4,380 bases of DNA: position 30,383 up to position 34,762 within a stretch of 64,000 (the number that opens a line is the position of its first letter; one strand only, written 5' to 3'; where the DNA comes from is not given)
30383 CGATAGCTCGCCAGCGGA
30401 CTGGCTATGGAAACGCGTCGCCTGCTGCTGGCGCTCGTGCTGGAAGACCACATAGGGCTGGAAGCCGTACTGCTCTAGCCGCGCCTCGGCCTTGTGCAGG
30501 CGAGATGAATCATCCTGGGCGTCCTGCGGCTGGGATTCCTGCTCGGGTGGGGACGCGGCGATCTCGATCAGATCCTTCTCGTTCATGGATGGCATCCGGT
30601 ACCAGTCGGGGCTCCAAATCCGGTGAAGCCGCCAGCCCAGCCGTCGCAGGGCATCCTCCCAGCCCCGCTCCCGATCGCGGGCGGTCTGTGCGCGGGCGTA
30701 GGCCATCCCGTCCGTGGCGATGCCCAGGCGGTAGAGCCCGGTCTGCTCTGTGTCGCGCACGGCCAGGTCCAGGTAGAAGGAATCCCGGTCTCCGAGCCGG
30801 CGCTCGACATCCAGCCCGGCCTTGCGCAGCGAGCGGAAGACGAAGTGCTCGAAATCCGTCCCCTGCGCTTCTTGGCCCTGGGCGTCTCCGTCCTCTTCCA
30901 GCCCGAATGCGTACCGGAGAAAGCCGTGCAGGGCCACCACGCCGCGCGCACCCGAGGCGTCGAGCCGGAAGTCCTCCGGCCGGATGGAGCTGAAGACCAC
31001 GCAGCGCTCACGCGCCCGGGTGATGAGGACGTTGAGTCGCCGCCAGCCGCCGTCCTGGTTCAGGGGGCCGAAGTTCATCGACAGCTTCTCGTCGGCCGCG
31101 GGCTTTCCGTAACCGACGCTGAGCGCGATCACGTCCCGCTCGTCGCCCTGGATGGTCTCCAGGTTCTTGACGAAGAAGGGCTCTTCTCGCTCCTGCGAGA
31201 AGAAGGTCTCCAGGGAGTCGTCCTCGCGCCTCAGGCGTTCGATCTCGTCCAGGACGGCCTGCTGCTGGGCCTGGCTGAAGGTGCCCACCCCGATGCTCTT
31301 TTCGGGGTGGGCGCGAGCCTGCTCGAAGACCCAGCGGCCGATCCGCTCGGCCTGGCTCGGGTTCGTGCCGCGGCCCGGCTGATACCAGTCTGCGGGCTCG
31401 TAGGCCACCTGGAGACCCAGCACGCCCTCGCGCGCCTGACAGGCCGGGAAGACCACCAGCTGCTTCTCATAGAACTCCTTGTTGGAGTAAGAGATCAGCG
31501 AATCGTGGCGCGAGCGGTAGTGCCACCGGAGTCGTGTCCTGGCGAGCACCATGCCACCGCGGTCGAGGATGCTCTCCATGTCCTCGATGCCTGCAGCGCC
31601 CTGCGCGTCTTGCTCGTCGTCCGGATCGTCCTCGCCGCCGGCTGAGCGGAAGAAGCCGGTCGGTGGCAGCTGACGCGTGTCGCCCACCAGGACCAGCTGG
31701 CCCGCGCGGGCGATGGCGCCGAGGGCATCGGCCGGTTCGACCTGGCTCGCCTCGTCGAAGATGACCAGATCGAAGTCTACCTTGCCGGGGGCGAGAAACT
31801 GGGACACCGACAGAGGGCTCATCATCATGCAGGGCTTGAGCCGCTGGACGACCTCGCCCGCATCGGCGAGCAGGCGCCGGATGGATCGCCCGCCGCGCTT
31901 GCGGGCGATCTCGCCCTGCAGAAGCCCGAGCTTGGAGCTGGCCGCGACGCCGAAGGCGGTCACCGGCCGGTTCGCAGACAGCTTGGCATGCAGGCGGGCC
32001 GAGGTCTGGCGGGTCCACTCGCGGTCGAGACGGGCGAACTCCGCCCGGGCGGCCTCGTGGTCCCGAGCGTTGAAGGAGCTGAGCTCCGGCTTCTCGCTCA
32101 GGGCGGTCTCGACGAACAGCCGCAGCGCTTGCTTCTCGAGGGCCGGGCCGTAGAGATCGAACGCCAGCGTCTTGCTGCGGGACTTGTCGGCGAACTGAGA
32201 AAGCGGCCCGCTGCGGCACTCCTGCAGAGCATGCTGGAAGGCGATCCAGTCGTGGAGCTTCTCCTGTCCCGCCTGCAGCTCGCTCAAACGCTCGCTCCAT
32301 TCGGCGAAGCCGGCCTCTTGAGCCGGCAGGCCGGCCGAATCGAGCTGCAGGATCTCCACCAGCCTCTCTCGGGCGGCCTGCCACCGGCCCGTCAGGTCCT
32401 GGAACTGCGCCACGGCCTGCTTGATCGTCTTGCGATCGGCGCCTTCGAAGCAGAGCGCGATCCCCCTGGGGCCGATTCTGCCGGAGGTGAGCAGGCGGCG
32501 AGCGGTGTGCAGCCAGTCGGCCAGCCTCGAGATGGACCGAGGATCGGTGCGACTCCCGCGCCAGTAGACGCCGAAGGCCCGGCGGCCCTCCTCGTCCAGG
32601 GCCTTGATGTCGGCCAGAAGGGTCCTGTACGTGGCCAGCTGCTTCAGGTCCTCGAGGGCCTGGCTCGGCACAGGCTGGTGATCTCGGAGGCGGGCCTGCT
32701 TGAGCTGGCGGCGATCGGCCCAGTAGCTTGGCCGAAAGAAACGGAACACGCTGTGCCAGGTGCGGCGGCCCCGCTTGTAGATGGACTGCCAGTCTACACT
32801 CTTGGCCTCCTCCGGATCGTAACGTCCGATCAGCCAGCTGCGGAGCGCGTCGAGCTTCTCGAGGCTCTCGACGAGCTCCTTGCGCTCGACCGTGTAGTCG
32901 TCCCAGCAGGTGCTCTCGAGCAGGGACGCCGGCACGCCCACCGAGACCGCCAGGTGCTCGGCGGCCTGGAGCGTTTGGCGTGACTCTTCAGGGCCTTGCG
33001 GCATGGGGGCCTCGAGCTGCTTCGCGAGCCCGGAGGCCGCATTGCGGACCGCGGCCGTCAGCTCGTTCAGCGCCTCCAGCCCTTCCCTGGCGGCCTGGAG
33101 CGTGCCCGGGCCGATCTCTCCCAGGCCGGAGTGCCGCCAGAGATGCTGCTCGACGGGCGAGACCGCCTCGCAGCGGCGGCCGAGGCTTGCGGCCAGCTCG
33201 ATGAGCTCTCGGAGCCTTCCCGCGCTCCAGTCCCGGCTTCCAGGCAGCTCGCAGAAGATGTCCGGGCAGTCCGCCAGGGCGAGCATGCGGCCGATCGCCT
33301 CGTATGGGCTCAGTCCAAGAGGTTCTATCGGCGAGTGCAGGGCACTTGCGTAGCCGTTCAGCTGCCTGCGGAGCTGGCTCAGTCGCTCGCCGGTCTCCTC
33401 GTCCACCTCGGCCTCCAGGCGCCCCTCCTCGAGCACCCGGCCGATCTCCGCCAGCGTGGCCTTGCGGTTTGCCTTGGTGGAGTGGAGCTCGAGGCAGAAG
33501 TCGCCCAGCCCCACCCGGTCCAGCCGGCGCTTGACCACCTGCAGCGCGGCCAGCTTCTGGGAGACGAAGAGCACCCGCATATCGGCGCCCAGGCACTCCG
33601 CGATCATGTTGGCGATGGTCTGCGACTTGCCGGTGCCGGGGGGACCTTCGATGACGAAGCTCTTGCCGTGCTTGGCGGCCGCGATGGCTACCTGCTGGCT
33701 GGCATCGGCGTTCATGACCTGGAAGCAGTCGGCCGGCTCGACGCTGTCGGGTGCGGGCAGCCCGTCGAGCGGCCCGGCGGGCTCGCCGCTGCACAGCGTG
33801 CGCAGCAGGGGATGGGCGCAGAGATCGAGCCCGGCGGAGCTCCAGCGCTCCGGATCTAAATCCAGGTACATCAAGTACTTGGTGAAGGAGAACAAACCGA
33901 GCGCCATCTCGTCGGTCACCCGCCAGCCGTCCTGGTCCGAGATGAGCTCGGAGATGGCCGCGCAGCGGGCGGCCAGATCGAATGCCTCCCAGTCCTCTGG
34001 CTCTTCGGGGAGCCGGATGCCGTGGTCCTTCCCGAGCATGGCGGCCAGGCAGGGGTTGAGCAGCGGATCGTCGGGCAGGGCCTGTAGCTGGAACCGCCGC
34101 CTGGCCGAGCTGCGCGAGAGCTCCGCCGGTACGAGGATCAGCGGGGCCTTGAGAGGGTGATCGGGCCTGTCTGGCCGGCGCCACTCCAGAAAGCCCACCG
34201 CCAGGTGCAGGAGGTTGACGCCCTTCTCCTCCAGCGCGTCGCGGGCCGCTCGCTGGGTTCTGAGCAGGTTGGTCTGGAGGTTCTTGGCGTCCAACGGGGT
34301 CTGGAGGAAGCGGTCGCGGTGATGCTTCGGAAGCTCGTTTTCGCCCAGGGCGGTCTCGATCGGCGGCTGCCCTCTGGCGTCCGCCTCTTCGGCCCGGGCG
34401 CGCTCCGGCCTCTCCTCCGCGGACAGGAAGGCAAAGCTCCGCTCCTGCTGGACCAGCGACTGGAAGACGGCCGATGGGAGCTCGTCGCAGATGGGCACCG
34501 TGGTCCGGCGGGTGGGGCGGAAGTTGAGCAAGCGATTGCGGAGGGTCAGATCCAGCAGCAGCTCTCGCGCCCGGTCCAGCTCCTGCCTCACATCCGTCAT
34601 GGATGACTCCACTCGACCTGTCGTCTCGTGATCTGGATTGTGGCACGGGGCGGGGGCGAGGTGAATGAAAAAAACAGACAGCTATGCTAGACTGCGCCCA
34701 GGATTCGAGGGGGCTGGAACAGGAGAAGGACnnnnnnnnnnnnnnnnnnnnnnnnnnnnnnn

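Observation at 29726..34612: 1628-aa SF1 helicase-nuclease fusion (DUF4011 / Upf1-like core / REase-DUF559-like / DUF3320 / double zinc ribbon): candidate nucleic-acid defence or repair enzyme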

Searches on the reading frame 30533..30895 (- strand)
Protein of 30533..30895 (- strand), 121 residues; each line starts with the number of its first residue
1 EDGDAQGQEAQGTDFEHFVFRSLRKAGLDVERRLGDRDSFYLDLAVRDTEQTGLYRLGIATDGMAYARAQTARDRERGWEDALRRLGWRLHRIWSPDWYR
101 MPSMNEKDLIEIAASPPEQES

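Call 63: search_solved_structures(query=A3, max_evalue=10, show_alignments=3)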
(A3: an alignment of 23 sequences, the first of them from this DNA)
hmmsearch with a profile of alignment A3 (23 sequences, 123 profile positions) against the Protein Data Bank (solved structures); distinct sequences matched with E-value up to 10: 7.
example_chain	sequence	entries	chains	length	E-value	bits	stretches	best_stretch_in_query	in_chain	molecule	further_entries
9i05_Xi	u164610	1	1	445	0.00022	24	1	10-109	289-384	RAP domain-containing protein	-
9g6k_LJ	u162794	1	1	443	0.00022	24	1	10-109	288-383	RAP domain-containing protein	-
3hrl_A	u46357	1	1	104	0.01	18.6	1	28-119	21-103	Endonuclease-Like Protein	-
1cw0_A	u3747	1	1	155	0.2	14.5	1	75-116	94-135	PROTEIN (DNA MISMATCH ENDONUCLEASE)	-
1vsr_A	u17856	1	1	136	0.26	14.1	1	75-116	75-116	PROTEIN (VSR ENDONUCLEASE)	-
1odg_A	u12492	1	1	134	0.27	14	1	75-116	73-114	DNA MISMATCH ENDONUCLEASE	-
8a22_Bz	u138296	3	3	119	0.41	13.5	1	90-116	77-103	mS34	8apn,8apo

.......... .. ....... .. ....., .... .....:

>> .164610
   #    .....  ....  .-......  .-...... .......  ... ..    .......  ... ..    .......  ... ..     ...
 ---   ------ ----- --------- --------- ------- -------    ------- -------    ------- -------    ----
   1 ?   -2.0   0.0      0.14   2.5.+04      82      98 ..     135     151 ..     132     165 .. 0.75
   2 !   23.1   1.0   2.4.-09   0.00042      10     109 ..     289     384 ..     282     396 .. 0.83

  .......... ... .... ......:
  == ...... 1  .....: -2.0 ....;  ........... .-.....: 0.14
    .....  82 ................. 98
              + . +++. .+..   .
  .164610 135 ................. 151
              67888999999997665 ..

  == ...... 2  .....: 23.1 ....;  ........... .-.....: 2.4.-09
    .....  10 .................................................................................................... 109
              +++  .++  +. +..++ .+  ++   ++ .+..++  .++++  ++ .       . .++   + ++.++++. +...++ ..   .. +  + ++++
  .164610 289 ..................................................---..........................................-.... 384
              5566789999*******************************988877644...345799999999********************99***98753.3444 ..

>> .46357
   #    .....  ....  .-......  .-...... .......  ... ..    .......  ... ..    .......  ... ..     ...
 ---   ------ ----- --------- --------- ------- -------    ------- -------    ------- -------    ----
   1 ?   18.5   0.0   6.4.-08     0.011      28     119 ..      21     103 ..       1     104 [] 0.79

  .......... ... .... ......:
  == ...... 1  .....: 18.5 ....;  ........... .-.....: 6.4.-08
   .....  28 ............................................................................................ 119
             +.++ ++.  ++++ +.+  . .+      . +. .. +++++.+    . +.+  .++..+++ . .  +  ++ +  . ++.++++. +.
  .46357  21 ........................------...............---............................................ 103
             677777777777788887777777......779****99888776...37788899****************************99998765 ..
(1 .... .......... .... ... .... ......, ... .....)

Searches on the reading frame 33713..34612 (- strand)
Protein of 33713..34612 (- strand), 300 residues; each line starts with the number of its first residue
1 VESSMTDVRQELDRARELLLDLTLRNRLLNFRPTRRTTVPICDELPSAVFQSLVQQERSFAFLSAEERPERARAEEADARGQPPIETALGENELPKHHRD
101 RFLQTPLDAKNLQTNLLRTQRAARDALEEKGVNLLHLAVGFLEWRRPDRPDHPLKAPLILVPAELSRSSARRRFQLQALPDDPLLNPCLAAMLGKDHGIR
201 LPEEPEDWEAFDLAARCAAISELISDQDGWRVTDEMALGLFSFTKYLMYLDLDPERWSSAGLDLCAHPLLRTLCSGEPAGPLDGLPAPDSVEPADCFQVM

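Call 77: predict_structure(alignment_id=A4)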
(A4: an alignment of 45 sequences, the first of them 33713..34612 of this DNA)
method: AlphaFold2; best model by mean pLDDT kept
length: 300 residues; sequences in the alignment: 45
mean_pLDDT: 90.6   pTM: 0.86
mean pLDDT of the five models: 90.6, 89.6, 88.1, 88.0, 87.7
residues with pLDDT >= 90: 221; 70-90: 51; 50-70: 27; < 50: 1
segments of 3 or more residues with pLDDT < 50: none
pLDDT, mean of each block of 10 residues (from residue 1): 91 95 96 97 96 97 93 69 63 75 96 98 95 97 97 98 97 97 96 97 95 97 97 98 91 89 90 85 70 68
secondary structure, 60 per line:
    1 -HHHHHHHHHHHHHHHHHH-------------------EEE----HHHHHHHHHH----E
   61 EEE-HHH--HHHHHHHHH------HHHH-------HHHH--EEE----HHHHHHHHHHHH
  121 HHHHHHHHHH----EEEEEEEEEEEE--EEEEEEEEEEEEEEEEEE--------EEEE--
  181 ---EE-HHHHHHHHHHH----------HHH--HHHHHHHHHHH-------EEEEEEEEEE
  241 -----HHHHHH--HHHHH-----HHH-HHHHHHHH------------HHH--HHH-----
elements in order: H2-19 E39-41 H46-55 E60-63 H70-78 H85-88 H96-99 E102-104 H109-130 E135-146 E149-166 E175-178 H187-197 H213-223 E231-240 H246-251 H254-258 H268-275

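Call 80: fold_search(model_id=the predicted structure, library=pdb)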
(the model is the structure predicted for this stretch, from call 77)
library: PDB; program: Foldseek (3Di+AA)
matches with E <= 10: 370; with E <= 0.001: 0
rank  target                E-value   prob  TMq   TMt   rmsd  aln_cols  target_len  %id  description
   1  9a5e_A                3.0e-01  0.09  0.13  0.10  16.1       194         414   11  Integrative model of DPO41-RPOZ by crosslinking MS and deep learning (released 2024-09-18)
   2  5yhf                  4.5e-01  0.08  0.13  0.06  19.5       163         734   10  Crystal structure of SecDF in Super-membrane-facing form (released 2018-02-14)
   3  8oon_A                4.8e-01  0.02  0.10  0.08  17.6       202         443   13  Glutamine synthetase from Methanothermococcus thermolithotrophicus at a resolution of 2.43 A (released 2024-01-24)
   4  7of3_5                5.1e-01  0.04  0.11  0.09  20.3       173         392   10  Structure of a human mitochondrial ribosome large subunit assembly intermediate in complex with MTERF4-NSUN4 (dataset2 (released 2021-05-19)
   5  9qbp_A                5.1e-01  0.03  0.12  0.12  17.1       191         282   10  Crystal structure of Enhydrobacter aerosaccus apo SPARDA complex (released 2025-12-17)
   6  8oon_E                5.1e-01  0.03  0.10  0.08  17.8       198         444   12  Glutamine synthetase from Methanothermococcus thermolithotrophicus at a resolution of 2.43 A (released 2024-01-24)
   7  8oon_D                5.7e-01  0.07  0.13  0.09  18.3       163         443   12  Glutamine synthetase from Methanothermococcus thermolithotrophicus at a resolution of 2.43 A (released 2024-01-24)
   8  4yov_E                6.8e-01  0.04  0.09  0.11  14.4       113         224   12  Crystal structure of a trimeric exonuclease PhoExo I from Pyrococcus horikoshii OT3 in complex with poly-dA (released 2015-07-15)
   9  5ool_5                6.8e-01  0.03  0.11  0.09  21.2       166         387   13  Structure of a native assembly intermediate of the human mitochondrial ribosome with unfolded interfacial rRNA (released 2017-09-13)
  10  3gqc_A                7.7e-01  0.06  0.10  0.08  16.2       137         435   10  Structure of human Rev1-DNA-dNTP ternary complex (released 2009-05-19)
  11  8ool_A                7.7e-01  0.05  0.12  0.09  17.6       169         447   12  Glutamine synthetase from Methanothermococcus thermolithotrophicus with TbXo4 at a resolution of 1.65 A (released 2024-01-24)
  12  8ch6_y                8.7e-01  0.04  0.15  0.05   9.9       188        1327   11  Structure of a late-stage activated spliceosome (BAqr) arrested with a dominant-negative Aquarius mutant (state B comp (released 2023-05-10)
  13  2owm_A                8.7e-01  0.03  0.11  0.10  16.4       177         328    8  Motor domain of Neurospora crassa kinesin-3 (NcKin3) (released 2008-01-29)
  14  7ckq_G                8.7e-01  0.01  0.07  0.08  14.5       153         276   10  The cryo-EM structure of B. subtilis BmrR transcription activation complex (released 2020-12-16)
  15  8oon_B                9.2e-01  0.06  0.13  0.09  18.3       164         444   13  Glutamine synthetase from Methanothermococcus thermolithotrophicus at a resolution of 2.43 A (released 2024-01-24)
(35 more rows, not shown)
